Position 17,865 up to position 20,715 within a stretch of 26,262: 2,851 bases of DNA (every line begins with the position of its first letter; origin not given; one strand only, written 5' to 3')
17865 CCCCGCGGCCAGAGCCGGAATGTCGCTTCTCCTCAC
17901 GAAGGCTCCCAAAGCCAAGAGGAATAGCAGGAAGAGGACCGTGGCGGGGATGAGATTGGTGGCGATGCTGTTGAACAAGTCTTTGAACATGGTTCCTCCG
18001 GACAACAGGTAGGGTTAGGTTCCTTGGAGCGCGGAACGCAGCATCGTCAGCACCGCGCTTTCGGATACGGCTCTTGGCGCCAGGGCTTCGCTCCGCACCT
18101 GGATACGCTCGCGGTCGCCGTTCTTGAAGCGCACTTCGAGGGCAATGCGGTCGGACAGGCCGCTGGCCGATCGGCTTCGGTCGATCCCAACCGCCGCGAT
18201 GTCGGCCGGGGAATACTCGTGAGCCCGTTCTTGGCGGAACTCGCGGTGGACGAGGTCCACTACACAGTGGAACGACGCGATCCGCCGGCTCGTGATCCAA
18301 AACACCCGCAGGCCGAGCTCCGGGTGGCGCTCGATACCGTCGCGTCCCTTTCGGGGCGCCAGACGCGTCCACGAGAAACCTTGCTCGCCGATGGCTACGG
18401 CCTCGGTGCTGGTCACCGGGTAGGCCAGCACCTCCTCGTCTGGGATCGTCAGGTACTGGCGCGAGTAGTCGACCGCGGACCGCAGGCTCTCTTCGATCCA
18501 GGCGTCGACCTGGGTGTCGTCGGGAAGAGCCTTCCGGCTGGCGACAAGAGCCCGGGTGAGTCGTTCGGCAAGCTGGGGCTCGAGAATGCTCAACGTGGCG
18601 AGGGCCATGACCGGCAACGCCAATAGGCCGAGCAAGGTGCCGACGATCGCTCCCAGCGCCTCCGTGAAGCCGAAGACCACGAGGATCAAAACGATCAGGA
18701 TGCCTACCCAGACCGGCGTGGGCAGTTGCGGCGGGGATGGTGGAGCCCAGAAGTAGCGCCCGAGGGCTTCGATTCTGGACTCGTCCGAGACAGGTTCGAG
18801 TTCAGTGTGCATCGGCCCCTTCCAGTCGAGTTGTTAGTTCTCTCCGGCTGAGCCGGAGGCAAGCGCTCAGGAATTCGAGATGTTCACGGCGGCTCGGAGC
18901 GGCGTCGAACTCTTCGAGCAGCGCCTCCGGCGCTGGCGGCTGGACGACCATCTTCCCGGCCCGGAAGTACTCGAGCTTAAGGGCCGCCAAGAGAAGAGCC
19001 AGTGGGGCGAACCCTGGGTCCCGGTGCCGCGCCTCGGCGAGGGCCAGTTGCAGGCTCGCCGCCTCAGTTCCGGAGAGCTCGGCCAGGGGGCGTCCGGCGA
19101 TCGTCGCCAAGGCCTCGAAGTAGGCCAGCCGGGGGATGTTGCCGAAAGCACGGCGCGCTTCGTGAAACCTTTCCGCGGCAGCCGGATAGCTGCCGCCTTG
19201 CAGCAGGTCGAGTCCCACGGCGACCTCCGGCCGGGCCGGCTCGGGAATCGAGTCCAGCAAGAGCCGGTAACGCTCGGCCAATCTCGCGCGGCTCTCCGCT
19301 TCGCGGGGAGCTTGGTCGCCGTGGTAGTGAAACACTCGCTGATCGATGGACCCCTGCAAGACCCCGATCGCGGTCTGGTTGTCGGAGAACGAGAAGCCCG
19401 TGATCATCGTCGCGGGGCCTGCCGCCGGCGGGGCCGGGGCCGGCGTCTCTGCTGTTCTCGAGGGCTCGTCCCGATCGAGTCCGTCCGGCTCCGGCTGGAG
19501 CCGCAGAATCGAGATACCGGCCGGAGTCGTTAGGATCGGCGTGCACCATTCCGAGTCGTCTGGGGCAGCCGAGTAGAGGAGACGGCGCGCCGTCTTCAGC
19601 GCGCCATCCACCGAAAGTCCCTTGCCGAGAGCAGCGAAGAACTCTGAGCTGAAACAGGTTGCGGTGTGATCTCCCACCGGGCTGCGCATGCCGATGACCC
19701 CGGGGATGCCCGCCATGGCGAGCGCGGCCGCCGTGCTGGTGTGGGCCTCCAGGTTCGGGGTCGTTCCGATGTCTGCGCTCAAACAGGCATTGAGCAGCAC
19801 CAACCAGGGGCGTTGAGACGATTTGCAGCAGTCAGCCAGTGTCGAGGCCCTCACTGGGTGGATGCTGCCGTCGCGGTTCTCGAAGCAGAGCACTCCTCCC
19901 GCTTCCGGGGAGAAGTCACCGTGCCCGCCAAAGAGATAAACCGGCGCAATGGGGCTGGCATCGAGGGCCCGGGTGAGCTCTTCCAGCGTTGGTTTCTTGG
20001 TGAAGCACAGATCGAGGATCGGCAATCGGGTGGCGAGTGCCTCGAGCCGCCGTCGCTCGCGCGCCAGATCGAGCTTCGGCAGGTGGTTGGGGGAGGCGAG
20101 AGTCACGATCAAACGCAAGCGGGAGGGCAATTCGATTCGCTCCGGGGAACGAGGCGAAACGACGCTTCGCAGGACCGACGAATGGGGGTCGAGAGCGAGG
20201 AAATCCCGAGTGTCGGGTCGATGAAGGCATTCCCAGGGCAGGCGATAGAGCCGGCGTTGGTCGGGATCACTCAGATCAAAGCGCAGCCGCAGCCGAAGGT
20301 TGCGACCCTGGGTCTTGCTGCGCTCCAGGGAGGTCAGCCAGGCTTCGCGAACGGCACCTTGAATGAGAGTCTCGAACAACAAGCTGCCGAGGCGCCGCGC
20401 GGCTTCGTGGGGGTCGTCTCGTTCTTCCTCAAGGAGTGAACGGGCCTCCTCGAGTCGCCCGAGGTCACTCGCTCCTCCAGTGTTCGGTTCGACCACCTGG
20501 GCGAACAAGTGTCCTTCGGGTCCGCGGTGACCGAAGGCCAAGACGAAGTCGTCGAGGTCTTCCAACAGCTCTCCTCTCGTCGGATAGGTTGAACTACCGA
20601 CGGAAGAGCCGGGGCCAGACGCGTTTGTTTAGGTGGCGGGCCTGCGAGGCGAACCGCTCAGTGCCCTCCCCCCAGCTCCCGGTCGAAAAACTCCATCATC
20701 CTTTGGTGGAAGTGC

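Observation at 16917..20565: Three-gene CHAT-protease operon with two membrane proteins, a candidate undescribed protease-gated membrane-effector (abortive-infection or cell-death-like) module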

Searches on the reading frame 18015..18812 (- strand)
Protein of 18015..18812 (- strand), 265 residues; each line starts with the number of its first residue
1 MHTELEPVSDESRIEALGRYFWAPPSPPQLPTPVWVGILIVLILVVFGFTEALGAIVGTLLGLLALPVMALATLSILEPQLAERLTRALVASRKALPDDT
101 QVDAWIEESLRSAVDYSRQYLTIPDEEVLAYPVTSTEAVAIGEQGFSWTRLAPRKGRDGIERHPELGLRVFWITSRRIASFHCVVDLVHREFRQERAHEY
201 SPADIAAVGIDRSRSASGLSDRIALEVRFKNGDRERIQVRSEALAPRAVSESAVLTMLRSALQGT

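Call 3: search_protein_families(library=pfam, proteins=[window:18015-18812:-], max_evalue=0.1)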
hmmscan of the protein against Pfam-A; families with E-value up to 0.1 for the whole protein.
window:18015-18812:- (265 aa): 2 families
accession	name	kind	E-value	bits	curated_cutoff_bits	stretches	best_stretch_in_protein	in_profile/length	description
PF15751.10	FANCA_interact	-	0.037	15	27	1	122-162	28-70/108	FAAP20 FANCA interaction domain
PF13747.11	DUF4164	-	0.073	14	27.2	0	185-235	21-71/89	Domain of unknown function (DUF4164)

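Call 4: search_protein_families(library=padloc, proteins=[window:18015-18812:-], max_evalue=0.1)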
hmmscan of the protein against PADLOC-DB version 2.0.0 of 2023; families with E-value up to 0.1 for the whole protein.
window:18015-18812:- (265 aa): 0 families

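Call 5: search_protein_families(library=ncbifam, proteins=[window:18015-18812:-], max_evalue=0.1)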
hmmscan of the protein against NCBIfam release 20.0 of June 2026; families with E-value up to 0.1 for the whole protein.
window:18015-18812:- (265 aa): 0 families

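Call 8: find_homologous_proteins(query=window:18015-18812:-)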
Query window:18015-18812:- (265 aa): 2 proteins with E <= 0.001 among 8000 candidates.
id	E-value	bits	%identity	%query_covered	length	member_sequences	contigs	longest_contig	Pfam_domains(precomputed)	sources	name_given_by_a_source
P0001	4.1e-161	553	98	100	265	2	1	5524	-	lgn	-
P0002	1.2e-141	489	88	97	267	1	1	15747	-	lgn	-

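Call 18: find_homologous_proteins(query=A1, max_evalue=0.01)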
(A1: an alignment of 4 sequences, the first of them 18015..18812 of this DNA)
Query A1 (4 sequences) (265 aa, profile of the alignment): 3 proteins with E <= 0.01 among 8000 candidates.
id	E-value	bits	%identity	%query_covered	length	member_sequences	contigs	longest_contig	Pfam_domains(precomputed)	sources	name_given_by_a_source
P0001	8.5e-152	522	98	100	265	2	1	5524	-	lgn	-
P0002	2.5e-150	517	88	97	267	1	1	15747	-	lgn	-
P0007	1.9e-125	436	37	95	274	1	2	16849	-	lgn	-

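Call 26: predict_structure(alignment_id=A4)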
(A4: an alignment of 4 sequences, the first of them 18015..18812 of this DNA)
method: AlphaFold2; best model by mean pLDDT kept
length: 265 residues; sequences in the alignment: 4
mean_pLDDT: 62.1   pTM: 0.54
mean pLDDT of the five models: 62.1, 53.7, 48.1, 43.5, 40.8
residues with pLDDT >= 90: 0; 70-90: 98; 50-70: 103; < 50: 64
segments of 3 or more residues with pLDDT < 50: 1-7, 26-28, 56-58, 60-64, 81-93, 137-152, 214-220, 246-248
pLDDT, mean of each block of 10 residues (from residue 1): 46 74 56 66 61 50 52 51 47 59 77 86 74 50 32 49 70 77 81 83 76 49 70 70 53 63 55
secondary structure, 60 per line:
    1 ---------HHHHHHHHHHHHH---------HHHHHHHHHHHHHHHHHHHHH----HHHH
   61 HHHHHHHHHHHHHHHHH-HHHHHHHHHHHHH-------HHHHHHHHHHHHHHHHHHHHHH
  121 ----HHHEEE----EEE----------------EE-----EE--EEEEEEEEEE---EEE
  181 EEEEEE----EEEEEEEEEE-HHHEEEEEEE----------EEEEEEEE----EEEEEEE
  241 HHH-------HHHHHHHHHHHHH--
elements in order: H10-22 H32-52 H57-77 H79-91 H99-120 E128-130 E135-137 E165-174 E178-186 E191-200 E205-211 E222-229 E234-240 H251-263

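Call 69: search_solved_structures(query=A4, max_evalue=5)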
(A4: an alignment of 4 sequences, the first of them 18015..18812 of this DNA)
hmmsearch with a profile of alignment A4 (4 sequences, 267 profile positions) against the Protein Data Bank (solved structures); distinct sequences matched with E-value up to 5: 9.
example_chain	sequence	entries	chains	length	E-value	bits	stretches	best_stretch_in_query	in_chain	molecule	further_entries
9lu9_A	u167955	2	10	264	0.033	16.8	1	37-135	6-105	Flagellar motor protein MotA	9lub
9luc_C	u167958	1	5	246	0.057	16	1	37-135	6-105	Flagellar motor protein MotA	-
8rd8_Oi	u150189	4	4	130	0.12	15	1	215-245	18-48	Large ribosomal subunit protein bL19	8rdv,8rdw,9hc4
24yw_P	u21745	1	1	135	0.34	13.5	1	205-245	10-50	Large ribosomal subunit protein bL19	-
6spd_P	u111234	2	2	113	0.52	12.9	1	212-248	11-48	50S ribosomal protein L19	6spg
6spf_P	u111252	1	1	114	0.52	12.9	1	212-248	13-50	50S ribosomal protein L19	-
6spb_P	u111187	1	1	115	0.53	12.9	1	212-248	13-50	50S ribosomal protein L19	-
7unr_R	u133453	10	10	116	0.54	12.9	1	212-248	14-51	50S ribosomal protein L19 | Large ribosomal subunit protein bL19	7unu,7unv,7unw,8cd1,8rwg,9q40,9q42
9hig_o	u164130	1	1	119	0.67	12.5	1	216-245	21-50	Large ribosomal subunit protein bL19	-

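Call 80: search_dna_similar(query=window:18015-18812:-, collection=plasmids, mode=protein, max_evalue=0.001)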
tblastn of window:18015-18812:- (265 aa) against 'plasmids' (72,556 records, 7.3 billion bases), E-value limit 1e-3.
No match.

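Call 88: search_protein_families(library=phrogs, proteins=[window:18015-18812:-], max_evalue=0.01)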
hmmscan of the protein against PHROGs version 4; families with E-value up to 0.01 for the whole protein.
window:18015-18812:- (265 aa): 0 families

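Call 93: find_related_loci(query=A4, collection=viral_contigs, flank=5000)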
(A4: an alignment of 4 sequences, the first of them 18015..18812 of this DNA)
Query A4 (265 aa) in viral_contigs; peptide patterns used: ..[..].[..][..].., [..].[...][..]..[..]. (x = any residue, [..] = any of these).
76 stretches matched a pattern, but none encodes a relative of the query by tblastn (E <= 1e-3).

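Call 96: fold_search(model_id=the predicted structure, library=pdb)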
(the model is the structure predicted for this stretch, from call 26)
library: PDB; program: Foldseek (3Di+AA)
matches with E <= 10: 873; with E <= 0.001: 0
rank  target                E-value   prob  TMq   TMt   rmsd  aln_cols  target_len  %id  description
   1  7bul_MODEL_1_A        1.5e-03  1.00  0.20  0.31   6.8        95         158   18  Solution structure of the tandem PH and BSD1 domains of TFIIH p62 (released 2020-12-30)
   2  4tyz_A                4.8e-03  1.00  0.29  0.59   4.8       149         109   11  Crystal structure of the C-terminal domain of an unknown protein from Leishmania infantum (released 2014-08-06)
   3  6e2q_A                2.0e-02  0.99  0.23  0.14   6.1       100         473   13  Structure of human JAK2 FERM/SH2 in complex with Erythropoietin Receptor (released 2018-08-08)
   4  3to1_A                2.4e-02  1.00  0.21  0.26   5.7       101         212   10  Two surfaces on Rtt106 mediate histone binding and chaperone activity (released 2011-12-21)
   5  6e2q_D                3.2e-02  0.99  0.22  0.14   6.2       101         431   12  Structure of human JAK2 FERM/SH2 in complex with Erythropoietin Receptor (released 2018-08-08)
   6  3gyp                  4.6e-02  0.99  0.21  0.25   5.9        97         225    8  Rtt106p (released 2009-12-08)
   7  3dcx_C                4.8e-02  0.95  0.22  0.44   7.9       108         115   11  Crystal structure of a duf1696 family protein with a pleckstrin-homology domain (shew_0819) from shewanella loihica pv (released 2008-07-29)
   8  3tvv_B                5.7e-02  0.97  0.22  0.24   6.7       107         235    8  Structure of the tandem PH domains of Rtt106 (residues 68-315) (released 2012-02-01)
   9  1kzg_A                6.4e-02  0.66  0.19  0.16   8.8       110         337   11  DbsCdc42(Y889F) (released 2002-03-20)
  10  1kzg_C                6.4e-02  0.54  0.17  0.15   9.9       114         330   12  DbsCdc42(Y889F) (released 2002-03-20)
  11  6e2q_C                7.6e-02  0.96  0.22  0.14   6.2       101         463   12  Structure of human JAK2 FERM/SH2 in complex with Erythropoietin Receptor (released 2018-08-08)
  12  4xuu_C                7.6e-02  0.89  0.29  0.42   7.7       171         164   12  The hSac2 domain from human phosphoinositide phosphatase Sac2 (released 2015-02-25)
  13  5ums                  1.0e-01  0.91  0.19  0.21   9.7        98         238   12  Crystal structure of middle double PH domain of human FACT complex subunit SSRP1 (released 2018-01-31)
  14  4xjr_B                1.1e-01  0.21  0.12  0.08  11.4       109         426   12  The catalytic mechanism of human parainfluenza virus type 3 haemagglutinin-neuraminidase revealed (released 2015-02-11)
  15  3gyo                  1.3e-01  0.96  0.22  0.25   5.9        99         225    9  Se-Met Rtt106p (released 2009-12-08)
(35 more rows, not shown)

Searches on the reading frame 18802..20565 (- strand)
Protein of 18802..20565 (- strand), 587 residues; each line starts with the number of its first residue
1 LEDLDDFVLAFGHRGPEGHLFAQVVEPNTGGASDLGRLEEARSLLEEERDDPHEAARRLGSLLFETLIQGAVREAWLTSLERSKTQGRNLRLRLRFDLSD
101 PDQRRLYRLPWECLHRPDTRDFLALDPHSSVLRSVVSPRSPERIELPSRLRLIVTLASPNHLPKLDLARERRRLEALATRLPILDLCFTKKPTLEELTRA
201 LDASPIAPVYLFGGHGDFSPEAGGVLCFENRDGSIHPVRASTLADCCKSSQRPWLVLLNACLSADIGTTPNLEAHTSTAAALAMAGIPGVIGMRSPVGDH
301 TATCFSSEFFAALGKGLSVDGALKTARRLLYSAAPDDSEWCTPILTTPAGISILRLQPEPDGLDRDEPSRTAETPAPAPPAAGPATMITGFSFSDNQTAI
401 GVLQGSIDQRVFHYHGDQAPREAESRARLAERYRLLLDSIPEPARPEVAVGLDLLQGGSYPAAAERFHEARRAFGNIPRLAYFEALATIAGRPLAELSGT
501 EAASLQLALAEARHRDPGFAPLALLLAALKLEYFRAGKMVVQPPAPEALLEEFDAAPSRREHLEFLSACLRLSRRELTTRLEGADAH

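Call 3: search_protein_families(library=pfam, proteins=[window:18802-20565:-], max_evalue=0.1)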
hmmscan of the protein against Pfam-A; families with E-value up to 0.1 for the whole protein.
window:18802-20565:- (587 aa): 1 family
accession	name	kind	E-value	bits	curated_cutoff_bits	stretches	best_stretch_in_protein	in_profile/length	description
PF12770.12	CHAT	-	6e-22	78.9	24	1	58-336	2-272/289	CHAT domain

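Call 4: search_protein_families(library=padloc, proteins=[window:18802-20565:-], max_evalue=0.1)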
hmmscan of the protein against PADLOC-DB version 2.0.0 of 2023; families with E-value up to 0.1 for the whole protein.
window:18802-20565:- (587 aa): 2 families
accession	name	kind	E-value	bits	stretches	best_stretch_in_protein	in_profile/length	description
PDLC02016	SAVED_CHAT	-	1.6e-08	32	1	177-361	119-283/498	-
PDLC02988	chat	-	0.0015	15.8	1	239-351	258-336/455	-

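Call 5: search_protein_families(library=ncbifam, proteins=[window:18802-20565:-], max_evalue=0.1)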
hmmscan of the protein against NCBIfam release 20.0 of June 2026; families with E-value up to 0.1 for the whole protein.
window:18802-20565:- (587 aa): 1 family
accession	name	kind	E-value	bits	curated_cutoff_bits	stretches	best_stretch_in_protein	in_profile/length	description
NF045509.1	CellDiv_HetF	equivalog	9.7e-18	63.8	1200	1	59-345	73-373/836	cell division protein HetF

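Call 22: find_related_loci(query=A3, collection=genome_contigs, flank=8000)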
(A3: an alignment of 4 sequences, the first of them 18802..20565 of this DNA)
Query A3 (587 aa) in genome_contigs; peptide patterns used: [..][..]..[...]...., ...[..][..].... (x = any residue, [..] = any of these).
28 stretches matched a pattern; 6 encode a relative of the query (tblastn E <= 1e-3); 6 distinct loci.
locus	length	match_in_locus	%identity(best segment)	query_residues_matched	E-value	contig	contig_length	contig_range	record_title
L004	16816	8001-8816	28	59-347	9e-16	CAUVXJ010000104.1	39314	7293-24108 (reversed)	Frankia sp. Cr3 genome assembly, contig: scaffold00059, whole genome shotgun sequence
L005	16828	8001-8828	28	60-318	3e-10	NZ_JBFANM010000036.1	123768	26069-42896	Nonomuraea sp. NPDC049709 NPDC049709_104_C2.ctg-0036, whole genome shotgun sequence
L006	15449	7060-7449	36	193-324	1e-9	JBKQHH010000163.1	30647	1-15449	MAG: Solirubrobacteraceae bacterium isolate MHr3G3H3I__bin_89 MHr3G3H3I_000000247987, whole genome shotgun sequence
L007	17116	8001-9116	26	50-360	4e-7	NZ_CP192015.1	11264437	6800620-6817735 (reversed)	Dactylosporangium sp. CS-047395 chromosome, complete genome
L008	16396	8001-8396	29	251-362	7e-5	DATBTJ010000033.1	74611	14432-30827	MAG TPA_asm: Jatrophihabitans sp. isolate SMAG_U4181 k141_662685, whole genome shotgun sequence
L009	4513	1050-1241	40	243-310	1e-4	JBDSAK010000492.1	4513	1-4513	MAG: Mycobacteriales bacterium isolate cluster1_bin.108 k127_12976658, whole genome shotgun sequence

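Call 68: search_solved_structures(query=A3, max_evalue=1)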
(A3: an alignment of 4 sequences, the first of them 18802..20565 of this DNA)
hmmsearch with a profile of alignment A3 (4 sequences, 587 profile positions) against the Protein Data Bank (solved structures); distinct sequences matched with E-value up to 1: 3.
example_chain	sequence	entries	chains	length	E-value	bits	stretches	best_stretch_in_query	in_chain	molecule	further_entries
8bu0_A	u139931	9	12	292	0.11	13.9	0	428-467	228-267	Consensus tetratricopeptide repeat protein | Crystal structure of an 8-repeat consensus TPR superhelix with Zinc. | Monomer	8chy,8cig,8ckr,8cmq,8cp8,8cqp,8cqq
9qhb_A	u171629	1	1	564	0.15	13.5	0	433-470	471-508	Engineered tetratricopeptide repeat protein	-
9qhc_A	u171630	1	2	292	0.49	11.8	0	429-470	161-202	Engineered tetratricopeptide repeat protein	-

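Call 82: search_dna_similar(query=window:18802-20565:-, collection=plasmids, mode=protein, max_evalue=1e-8, max_rows=15)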
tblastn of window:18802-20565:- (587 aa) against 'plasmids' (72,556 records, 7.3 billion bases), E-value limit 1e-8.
Records with a match: 6; places in all: 6; records where one place covers at least 80% of the query: 0.
Best place of each record, by identity: <60% 6.
By first word of the organism name: Herpetosiphon 2; Arthrobacter 1; Tolypothrix 1; Anabaena 1; Nostoc 1.
By predicted mobility (MOB-suite, as given by PLSDB): non-mobilizable 5; mobilizable 1.
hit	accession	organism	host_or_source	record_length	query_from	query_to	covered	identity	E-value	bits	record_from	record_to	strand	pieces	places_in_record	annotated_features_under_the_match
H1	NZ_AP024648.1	Arthrobacter sp. StoSoilB13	-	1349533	55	354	51%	30.0%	3e-15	87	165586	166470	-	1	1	record has no annotation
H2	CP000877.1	Herpetosiphon aurantiacus DSM 785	-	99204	59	347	49%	28.8%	2e-9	69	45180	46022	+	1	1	TPR repeat-containing protein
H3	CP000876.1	Herpetosiphon aurantiacus DSM 785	-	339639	59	340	48%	28.3%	2e-9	69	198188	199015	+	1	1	hypothetical protein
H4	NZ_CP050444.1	Tolypothrix sp. PCC 7910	cell culture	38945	54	354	51%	25.9%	3e-13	81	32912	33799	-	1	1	AAA-like domain-containing protein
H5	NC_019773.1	Anabaena cylindrica PCC 7122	water, most likely pond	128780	57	345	49%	26.6%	1e-9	69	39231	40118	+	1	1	CHAT domain-containing protein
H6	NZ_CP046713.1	Nostoc sp. ATCC 53789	-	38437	59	354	50%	25.0%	6e-11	73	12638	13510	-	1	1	leucine-rich repeat domain-containing protein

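Call 88: search_protein_families(library=phrogs, proteins=[window:18802-20565:-], max_evalue=0.01)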
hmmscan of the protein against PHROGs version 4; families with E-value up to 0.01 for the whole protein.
window:18802-20565:- (587 aa): 0 families

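Call 94: find_related_loci(query=A3, collection=viral_contigs, flank=5000)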
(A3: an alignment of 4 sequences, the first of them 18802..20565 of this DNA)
Query A3 (587 aa) in viral_contigs; peptide patterns used: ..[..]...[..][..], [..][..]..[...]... (x = any residue, [..] = any of these).
40 stretches matched a pattern, but none encodes a relative of the query by tblastn (E <= 1e-3).
